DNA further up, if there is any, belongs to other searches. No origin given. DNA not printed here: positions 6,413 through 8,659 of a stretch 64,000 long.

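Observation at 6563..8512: Tandem-duplicated HPr kinase/phosphorylase with complementary degeneration and an internal RBS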

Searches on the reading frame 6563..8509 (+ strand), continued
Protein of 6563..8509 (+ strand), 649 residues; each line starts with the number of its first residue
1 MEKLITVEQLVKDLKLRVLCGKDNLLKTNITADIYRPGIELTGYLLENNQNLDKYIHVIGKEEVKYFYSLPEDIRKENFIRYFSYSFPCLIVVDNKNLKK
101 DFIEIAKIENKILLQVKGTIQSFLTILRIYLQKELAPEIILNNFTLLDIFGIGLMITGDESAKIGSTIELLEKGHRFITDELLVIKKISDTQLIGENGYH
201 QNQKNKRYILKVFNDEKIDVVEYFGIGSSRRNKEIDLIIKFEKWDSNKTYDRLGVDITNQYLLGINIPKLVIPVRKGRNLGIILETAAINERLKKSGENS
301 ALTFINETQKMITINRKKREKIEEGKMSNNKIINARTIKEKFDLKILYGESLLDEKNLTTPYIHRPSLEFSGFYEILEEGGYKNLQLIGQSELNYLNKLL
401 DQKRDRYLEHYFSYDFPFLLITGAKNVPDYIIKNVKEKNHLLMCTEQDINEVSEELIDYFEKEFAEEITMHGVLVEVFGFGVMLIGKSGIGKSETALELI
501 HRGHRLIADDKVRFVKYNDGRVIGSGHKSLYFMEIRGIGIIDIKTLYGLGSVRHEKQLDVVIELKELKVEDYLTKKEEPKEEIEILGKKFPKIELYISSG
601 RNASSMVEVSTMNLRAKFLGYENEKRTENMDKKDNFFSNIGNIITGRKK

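Call 29: find_related_loci(query=A1, collection=genome_contigs, flank=6000)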
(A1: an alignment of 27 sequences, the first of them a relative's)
Query A1 (649 aa) in genome_contigs; peptide patterns used: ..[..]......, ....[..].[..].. (x = any residue, [..] = any of these).
600 stretches matched a pattern (row limit reached: there are more); 582 encode a relative of the query (tblastn E <= 1e-3); the best 80 are kept; 80 distinct loci.
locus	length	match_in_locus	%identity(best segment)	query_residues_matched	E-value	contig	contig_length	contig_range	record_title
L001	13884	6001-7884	48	3-633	0e+0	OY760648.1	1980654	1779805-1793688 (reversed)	MAG: uncultured Ilyobacter sp. isolate c449ca6d-1213-4152-91b9-01304ca5fa98 genome assembly, chromosome: 1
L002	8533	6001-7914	43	2-633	7e-152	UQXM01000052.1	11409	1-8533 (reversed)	uncultured Fusobacterium sp. isolate UMGS734 genome assembly, contig: NODE_2219_length_11409_cov_5.208032, whole genome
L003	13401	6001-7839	40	1-619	2e-142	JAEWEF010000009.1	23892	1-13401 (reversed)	MAG: Fusobacteria bacterium isolate OH_PBlB_134 k127_474466, whole genome shotgun sequence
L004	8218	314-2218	39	1-642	5e-137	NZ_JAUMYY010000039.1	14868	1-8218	MAG: Fusobacterium sp. isolate S17M_Sa_57 NODE_1775_length_14868_cov_7.019240, whole genome shotgun sequence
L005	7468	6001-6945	42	5-629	1e-64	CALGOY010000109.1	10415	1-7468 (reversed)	MAG TPA_asm: uncultured Firmicutes bacterium isolate SRR6713629_bin.86_CONCOCT_v1.1_MAG genome assembly, contig: ERZ7949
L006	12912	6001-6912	40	5-629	8e-62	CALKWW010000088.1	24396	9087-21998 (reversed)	MAG TPA_asm: uncultured Firmicutes bacterium isolate SRR6713632_bin.120_CONCOCT_v1.1_MAG genome assembly, contig: ERZ794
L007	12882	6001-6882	39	13-625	2e-59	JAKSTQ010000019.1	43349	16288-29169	MAG: Treponema sp. isolate Horse_feces311 MAG311_19, whole genome shotgun sequence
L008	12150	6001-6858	39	13-625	6e-58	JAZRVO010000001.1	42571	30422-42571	MAG: Treponemataceae bacterium isolate T1900044953_TA20190006.MAGScoT_cleanbin_000038 SGB_3739_k141_1458683, whole genom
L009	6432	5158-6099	35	5-628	4e-56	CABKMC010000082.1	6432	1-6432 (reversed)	uncultured Streptococcus sp. isolate MGYG-HGUT-01274 genome assembly, contig: NODE_252_length_6432_cov_3.81402, whole ge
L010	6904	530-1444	34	31-637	2e-55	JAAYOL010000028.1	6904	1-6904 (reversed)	MAG: Clostridiales bacterium isolate AS21ysBPME_39 25764_AS21, whole genome shotgun sequence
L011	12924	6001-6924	34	1-644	8e-55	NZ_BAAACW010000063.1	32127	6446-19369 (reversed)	Alkalibacterium iburiense strain JCM 12662 sequence063, whole genome shotgun sequence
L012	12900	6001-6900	37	13-621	3e-54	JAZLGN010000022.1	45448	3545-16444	MAG: Treponema sp. isolate T1900044996_TA20190058.MAGScoT_cleanbin_000021 SGB_4247_k141_1580431, whole genome shotgun se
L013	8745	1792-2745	37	5-621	6e-54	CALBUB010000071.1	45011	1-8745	MAG TPA_asm: uncultured Firmicutes bacterium isolate SRR6713629_bin.84_CONCOCT_v1.1_MAG genome assembly, contig: ERZ7949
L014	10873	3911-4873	35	1-621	5e-54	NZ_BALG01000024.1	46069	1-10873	Paenibacillus popilliae ATCC 14706, whole genome shotgun sequence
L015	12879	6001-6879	38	13-625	3e-54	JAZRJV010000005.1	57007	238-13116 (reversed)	MAG: Treponemataceae bacterium isolate T1900045460_YK20190151.MAGScoT_cleanbin_000001 SGB_7194_k141_1846136, whole genom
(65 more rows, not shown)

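Call 42: find_encoding_contigs(protein=P0097, flank=1500, max_places=1)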
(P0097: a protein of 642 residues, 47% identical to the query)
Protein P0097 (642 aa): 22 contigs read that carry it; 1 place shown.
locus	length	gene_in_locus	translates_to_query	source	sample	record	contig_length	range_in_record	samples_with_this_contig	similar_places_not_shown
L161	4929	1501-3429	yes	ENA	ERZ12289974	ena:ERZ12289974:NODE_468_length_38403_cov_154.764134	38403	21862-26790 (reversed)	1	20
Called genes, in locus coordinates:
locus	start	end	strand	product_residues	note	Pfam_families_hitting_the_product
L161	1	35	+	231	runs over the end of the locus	PF01048:PNP_UDP_1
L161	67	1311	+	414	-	PF08245:Mur_ligase_M, PF02875:Mur_ligase_C, PF27239:FOL3_C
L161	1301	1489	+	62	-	-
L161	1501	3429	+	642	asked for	PF02603:Hpr_kinase_N, PF07475:Hpr_kinase_C, PF02603:Hpr_kinase_N, PF07475:Hpr_kinase_C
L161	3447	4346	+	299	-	PF02588:YitT_membrane, PF10035:DUF2179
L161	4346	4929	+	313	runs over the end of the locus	PF01368:DHH, PF02272:DHHA1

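Call 43: find_encoding_contigs(protein=P0085, flank=1500, max_places=1)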
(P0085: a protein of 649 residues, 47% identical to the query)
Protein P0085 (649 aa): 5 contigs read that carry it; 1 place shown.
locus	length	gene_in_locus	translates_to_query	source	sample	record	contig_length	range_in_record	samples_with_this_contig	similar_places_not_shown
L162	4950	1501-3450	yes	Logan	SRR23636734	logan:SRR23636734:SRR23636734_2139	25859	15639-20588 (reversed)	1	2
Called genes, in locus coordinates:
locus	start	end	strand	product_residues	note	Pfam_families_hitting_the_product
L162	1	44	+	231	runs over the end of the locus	PF01048:PNP_UDP_1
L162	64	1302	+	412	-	PF08245:Mur_ligase_M, PF02875:Mur_ligase_C, PF27239:FOL3_C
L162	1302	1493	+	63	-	-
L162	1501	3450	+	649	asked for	PF02603:Hpr_kinase_N, PF07475:Hpr_kinase_C, PF02603:Hpr_kinase_N, PF07475:Hpr_kinase_C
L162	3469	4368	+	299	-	PF02588:YitT_membrane, PF10035:DUF2179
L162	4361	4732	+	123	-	PF02152:FolB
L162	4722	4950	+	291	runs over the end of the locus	PF01288:HPPK, PF04463:2-thiour_desulf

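Call 44: find_encoding_contigs(protein=P0083, flank=1500, max_places=1)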
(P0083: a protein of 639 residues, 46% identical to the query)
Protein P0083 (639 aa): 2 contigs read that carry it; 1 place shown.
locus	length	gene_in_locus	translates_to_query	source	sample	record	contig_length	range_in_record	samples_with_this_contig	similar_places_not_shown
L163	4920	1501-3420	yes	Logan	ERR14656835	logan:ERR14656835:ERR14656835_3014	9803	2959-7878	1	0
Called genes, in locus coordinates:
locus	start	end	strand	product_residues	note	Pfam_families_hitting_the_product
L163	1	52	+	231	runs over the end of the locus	PF01048:PNP_UDP_1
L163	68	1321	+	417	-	PF08245:Mur_ligase_M, PF02875:Mur_ligase_C, PF27239:FOL3_C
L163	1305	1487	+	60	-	-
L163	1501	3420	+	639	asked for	PF02603:Hpr_kinase_N, PF07475:Hpr_kinase_C, PF02603:Hpr_kinase_N, PF07475:Hpr_kinase_C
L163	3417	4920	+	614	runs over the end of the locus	PF02588:YitT_membrane, PF10035:DUF2179, PF01368:DHH, PF02272:DHHA1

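Call 45: find_encoding_contigs(protein=P0104, flank=1500, max_places=1)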
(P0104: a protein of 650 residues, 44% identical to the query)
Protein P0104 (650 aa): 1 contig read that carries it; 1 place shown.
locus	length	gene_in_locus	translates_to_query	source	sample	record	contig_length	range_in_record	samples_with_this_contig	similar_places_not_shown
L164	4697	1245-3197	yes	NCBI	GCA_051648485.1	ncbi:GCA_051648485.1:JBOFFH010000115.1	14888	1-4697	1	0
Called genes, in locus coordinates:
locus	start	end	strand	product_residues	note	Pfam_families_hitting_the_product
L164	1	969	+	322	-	PF08245:Mur_ligase_M, PF27239:FOL3_C, PF02875:Mur_ligase_C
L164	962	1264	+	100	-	-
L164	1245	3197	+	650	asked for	PF02603:Hpr_kinase_N, PF07475:Hpr_kinase_C, PF02603:Hpr_kinase_N, PF07475:Hpr_kinase_C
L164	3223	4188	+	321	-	PF01368:DHH, PF02272:DHHA1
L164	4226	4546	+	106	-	PF04472:SepF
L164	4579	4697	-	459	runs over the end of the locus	-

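Call 46: find_encoding_contigs(protein=P0078, flank=1500, max_places=1)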
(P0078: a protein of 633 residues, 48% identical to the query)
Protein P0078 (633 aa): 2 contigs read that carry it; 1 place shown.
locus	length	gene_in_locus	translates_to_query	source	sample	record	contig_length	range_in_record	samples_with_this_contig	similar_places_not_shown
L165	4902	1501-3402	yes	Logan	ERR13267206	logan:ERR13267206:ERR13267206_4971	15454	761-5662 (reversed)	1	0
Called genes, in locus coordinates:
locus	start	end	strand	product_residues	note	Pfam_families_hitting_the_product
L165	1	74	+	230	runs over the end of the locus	PF01048:PNP_UDP_1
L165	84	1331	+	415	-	PF08245:Mur_ligase_M, PF02875:Mur_ligase_C, PF27239:FOL3_C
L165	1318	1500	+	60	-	-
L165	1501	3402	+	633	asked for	PF02603:Hpr_kinase_N, PF07475:Hpr_kinase_C, PF02603:Hpr_kinase_N, PF07475:Hpr_kinase_C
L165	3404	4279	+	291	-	PF02588:YitT_membrane, PF10035:DUF2179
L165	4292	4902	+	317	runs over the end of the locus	PF01368:DHH, PF02272:DHHA1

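Call 47: find_encoding_contigs(protein=P0011, flank=1500, max_places=1)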
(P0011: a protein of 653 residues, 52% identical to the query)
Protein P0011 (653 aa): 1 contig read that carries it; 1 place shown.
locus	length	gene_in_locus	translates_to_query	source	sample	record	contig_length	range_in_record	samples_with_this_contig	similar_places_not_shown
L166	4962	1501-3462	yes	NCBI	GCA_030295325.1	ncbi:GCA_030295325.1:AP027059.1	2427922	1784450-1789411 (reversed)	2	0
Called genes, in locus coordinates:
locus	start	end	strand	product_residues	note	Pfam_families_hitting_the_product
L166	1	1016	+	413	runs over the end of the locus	PF08245:Mur_ligase_M, PF02875:Mur_ligase_C, PF27239:FOL3_C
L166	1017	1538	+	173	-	PF05036:SPOR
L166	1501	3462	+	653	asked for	PF02603:Hpr_kinase_N, PF07475:Hpr_kinase_C, PF02603:Hpr_kinase_N, PF07475:Hpr_kinase_C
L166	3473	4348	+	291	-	PF02588:YitT_membrane, PF10035:DUF2179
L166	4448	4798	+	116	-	PF02152:FolB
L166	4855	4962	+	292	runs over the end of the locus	PF01288:HPPK, PF04463:2-thiour_desulf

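Call 48: find_encoding_contigs(protein=P0090, flank=1500, max_places=1)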
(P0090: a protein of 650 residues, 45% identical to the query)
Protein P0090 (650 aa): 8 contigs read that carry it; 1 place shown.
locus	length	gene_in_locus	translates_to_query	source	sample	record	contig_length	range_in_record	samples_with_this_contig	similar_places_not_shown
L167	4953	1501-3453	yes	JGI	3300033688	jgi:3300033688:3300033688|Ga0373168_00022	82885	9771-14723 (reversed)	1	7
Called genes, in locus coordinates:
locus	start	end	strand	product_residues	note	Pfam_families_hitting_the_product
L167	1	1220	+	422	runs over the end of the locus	PF08245:Mur_ligase_M, PF02875:Mur_ligase_C (faint), PF27239:FOL3_C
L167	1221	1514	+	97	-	-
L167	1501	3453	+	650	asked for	PF02603:Hpr_kinase_N, PF07475:Hpr_kinase_C, PF02603:Hpr_kinase_N, PF07475:Hpr_kinase_C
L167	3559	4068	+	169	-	PF01817:CM_2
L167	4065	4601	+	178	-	-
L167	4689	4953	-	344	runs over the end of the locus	PF03601:Cons_hypoth698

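Call 49: find_encoding_contigs(protein=P0109, flank=1500, max_places=1)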
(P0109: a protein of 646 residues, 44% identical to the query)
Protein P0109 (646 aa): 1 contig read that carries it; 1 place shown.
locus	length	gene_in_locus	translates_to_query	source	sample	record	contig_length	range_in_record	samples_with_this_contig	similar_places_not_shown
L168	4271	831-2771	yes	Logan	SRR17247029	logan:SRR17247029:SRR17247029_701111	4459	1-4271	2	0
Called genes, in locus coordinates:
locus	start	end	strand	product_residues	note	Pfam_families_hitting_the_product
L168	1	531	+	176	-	?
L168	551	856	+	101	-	-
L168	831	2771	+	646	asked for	PF02603:Hpr_kinase_N, PF07475:Hpr_kinase_C, PF27840:ScmC (faint), PF02603:Hpr_kinase_N, PF07475:Hpr_kinase_C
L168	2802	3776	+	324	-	PF01368:DHH, PF02272:DHHA1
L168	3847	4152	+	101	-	PF04472:SepF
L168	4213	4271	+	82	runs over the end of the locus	?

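Call 54: predict_structure(alignment_id=A1)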
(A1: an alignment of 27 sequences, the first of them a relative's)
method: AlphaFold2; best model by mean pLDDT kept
length: 649 residues; sequences in the alignment: 27
mean_pLDDT: 80.4   pTM: 0.60
mean pLDDT of the five models: 80.4, 80.2, 80.0, 71.2, 70.8
residues with pLDDT >= 90: 121; 70-90: 424; 50-70: 59; < 50: 45
segments of 3 or more residues with pLDDT < 50: 202-204, 321-329, 572-577, 625-649
pLDDT, mean of each block of 10 residues (from residue 1): 73 87 78 81 67 83 86 89 88 81 87 89 86 76 89 91 87 89 83 82 63 79 83 91 81 70 86 78 87 82 78 63 40 84 89 84 89 86 91 90 92 92 87 91 92 88 78 91 86 87 89 84 78 80 84 91 77 49 83 76 80 80 46 38 40
secondary structure, 60 per line:
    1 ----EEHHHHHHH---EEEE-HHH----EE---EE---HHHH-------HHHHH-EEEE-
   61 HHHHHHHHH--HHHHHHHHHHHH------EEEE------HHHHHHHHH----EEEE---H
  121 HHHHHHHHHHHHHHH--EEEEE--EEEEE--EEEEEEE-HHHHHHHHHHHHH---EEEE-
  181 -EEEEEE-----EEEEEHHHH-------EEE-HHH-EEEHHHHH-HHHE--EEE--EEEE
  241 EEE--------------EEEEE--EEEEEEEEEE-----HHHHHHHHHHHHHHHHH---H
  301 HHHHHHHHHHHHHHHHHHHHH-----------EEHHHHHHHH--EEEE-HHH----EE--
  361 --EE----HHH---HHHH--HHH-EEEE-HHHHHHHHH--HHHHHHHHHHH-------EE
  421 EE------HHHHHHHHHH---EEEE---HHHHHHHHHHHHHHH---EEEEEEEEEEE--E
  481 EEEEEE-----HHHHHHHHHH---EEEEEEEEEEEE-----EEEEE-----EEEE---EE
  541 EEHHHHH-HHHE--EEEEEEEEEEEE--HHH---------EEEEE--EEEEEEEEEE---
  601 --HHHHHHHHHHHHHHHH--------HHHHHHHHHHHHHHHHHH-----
elements in order: H7-13 E17-20 H39-42 H50-54 E56-59 H61-69 H72-83 E90-93 H100-108 E113-116 H120-135 E138-142 E145-149 E152-158 H160-172 E176-179 E182-187 E193-197 H198-201 E209-211 E217-219 H220-224 E232-234 E237-243 E258-262 E265-274 H280-296 H300-321 H335-342 E345-348 H375-378 E385-388 H390-398 H401-411 E419-422 H429-438 E442-445 H449-463 E467-477 E480-486 H492-501 E505-516 E522-526 E532-535 E539-542 H543-547 E555-566 E581-585 E588-597 H603-618 H627-644
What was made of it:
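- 8258..8296 (+): Module 2 replacement of the Trp237...YDRLG loop (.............). There is no Trp, no Asp-Arg-Leu-Gly and no Arg245. AF2 pLDDT is below 50 at residues 572-577 (call 54).
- On HPr kinase/phosphorylase (TIGR00679; PF02603 + PF07475): Only a single-chain model without coordinates is returned (call 54).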

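Call 55: search_protein_representatives(protein=window:6563-8509:+)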
Query: 649 residues. Proteins with E-value up to 0.001 (for the whole library): 4526; up to 1e-10: 2470; up to 1e-30: 526. The best 150 are listed.
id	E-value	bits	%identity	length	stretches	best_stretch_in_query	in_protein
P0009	1.5e-217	740.6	55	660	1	1-645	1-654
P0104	1.4e-159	549.2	45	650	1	3-626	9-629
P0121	1.7e-146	506.0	43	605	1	1-616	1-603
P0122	2.5e-117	409.6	36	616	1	3-617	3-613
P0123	3.9e-85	303.3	34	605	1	53-619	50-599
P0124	9.7e-78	278.9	54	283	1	377-626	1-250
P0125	3.4e-75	270.5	34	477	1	4-476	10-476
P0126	3.6e-69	250.6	43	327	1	299-619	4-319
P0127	4.9e-64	233.6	42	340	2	340-565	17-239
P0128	3.2e-63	230.9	38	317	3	358-564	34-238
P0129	7.7e-59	216.5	42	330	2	341-565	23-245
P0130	9.4e-59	216.2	39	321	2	338-566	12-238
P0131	5.4e-58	213.7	38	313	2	340-562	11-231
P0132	1.9e-57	211.9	37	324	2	336-561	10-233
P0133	3.3e-57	211.1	39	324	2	332-564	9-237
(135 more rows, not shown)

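Call 57: list_cluster_members(proteins=[P0001, P0121, P0122, P0123, P0009, P0125])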
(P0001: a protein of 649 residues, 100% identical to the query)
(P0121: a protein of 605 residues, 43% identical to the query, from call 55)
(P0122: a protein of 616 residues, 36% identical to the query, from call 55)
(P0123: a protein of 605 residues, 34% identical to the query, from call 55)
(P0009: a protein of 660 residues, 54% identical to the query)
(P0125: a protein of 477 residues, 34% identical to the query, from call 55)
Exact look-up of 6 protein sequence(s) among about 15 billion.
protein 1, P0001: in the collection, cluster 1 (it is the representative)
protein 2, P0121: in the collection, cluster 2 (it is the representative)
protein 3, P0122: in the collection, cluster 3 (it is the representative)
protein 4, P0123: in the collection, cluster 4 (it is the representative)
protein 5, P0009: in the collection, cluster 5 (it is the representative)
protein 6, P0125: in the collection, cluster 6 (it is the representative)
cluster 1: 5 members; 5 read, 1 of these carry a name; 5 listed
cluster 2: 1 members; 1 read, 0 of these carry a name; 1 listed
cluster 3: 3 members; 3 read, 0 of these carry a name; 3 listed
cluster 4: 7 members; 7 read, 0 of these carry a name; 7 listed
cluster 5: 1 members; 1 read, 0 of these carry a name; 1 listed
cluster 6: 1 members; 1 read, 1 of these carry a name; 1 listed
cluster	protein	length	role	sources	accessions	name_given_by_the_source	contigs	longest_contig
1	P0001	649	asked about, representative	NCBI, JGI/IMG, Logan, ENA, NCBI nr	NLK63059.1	MAG: HPr(Ser) kinase/phosphatase [Fusobacteria bacterium] | HPr(Ser) kinase/phosphatase [Fusobacteriota bacterium]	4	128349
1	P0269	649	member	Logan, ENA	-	-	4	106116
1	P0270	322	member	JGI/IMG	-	-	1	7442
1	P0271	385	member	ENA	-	-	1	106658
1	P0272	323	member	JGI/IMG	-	-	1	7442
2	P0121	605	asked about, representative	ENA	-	-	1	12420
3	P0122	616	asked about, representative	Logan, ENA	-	-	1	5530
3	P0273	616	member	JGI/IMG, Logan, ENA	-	-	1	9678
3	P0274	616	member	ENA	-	-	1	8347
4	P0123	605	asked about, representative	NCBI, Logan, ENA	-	-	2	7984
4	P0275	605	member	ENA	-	-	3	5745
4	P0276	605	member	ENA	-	-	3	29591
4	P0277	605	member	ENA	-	-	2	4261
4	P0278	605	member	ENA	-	-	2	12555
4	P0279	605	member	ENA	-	-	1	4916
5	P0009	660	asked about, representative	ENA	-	-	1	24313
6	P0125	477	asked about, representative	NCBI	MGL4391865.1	MAG: serine kinase, partial [Fusobacteriaceae bacterium]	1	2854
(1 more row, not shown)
